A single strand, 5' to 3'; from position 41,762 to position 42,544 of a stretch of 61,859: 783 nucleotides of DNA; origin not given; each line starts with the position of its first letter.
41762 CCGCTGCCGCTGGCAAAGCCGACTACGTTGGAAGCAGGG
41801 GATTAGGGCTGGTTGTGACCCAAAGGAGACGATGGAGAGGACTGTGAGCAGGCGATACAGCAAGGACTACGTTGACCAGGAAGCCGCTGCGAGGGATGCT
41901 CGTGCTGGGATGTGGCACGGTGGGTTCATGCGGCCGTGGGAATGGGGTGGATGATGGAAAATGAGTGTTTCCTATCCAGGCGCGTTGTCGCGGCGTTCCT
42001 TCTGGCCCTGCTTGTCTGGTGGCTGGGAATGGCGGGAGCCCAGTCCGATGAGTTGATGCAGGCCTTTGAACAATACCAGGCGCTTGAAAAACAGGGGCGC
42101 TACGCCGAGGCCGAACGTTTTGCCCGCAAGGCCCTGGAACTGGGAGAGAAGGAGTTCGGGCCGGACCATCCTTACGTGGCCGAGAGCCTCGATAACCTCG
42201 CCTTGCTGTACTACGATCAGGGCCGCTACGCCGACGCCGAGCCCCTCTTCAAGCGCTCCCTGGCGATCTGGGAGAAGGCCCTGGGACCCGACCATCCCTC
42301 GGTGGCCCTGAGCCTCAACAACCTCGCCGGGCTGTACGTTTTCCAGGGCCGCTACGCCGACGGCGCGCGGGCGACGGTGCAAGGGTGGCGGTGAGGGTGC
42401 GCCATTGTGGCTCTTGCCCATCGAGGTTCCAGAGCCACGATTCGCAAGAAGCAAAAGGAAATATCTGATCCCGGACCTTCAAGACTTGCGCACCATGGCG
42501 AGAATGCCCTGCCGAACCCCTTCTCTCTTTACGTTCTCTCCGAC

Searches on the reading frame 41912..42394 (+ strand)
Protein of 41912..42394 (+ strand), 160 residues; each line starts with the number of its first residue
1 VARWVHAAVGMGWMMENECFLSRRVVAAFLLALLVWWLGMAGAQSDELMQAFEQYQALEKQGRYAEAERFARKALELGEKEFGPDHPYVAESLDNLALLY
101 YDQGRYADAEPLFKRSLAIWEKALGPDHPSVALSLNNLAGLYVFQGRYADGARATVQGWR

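Call 13: search_protein_families(library=pfam, proteins=[window:41912-42394:+], max_evalue=0.01)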
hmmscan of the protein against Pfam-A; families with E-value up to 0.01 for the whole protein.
window:41912-42394:+ (160 aa): 13 families
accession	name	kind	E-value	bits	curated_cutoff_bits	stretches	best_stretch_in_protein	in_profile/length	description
PF13424.12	TPR_12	-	2e-35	121.3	30.1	2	57-118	12-73/77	Tetratricopeptide repeat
PF13374.12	TPR_10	-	2.1e-31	107.4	27.5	2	89-129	1-41/42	Tetratricopeptide repeat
PF24885.1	TPR_NPHP3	-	4.6e-20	72.5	100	1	61-148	112-199/239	Nephrocystin-3 TPR domain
PF07719.23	TPR_2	-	6.9e-11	41.8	27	2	90-119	1-30/34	Tetratricopeptide repeat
PF13176.12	TPR_7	-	2.8e-10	39.9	27.9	1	92-119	1-28/36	Tetratricopeptide repeat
PF00515.34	TPR_1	-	2.3e-09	37.1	27.8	2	95-119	6-30/34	Tetratricopeptide repeat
PF14559.12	TPR_19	-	2e-06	28.5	25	2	101-150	2-43/68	Tetratricopeptide repeat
PF13181.12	TPR_8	-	2.4e-06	27.7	25.7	0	90-118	1-29/34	Tetratricopeptide repeat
PF07721.20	TPR_4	-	1.6e-05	25.5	27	0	94-113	5-24/26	Tetratricopeptide repeat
PF13428.12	TPR_14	-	3.3e-05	24.6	23.5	0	92-121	3-32/44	Tetratricopeptide repeat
PF13432.12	TPR_16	-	3.5e-05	24.6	32.7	1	96-156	3-54/65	Tetratricopeptide repeat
PF17874.7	TPR_MalT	-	0.00014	21.7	45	1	46-150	78-179/336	MalT-like TPR region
PF13431.12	TPR_17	-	0.00056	20.4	24.4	0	87-110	10-33/34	Tetratricopeptide repeat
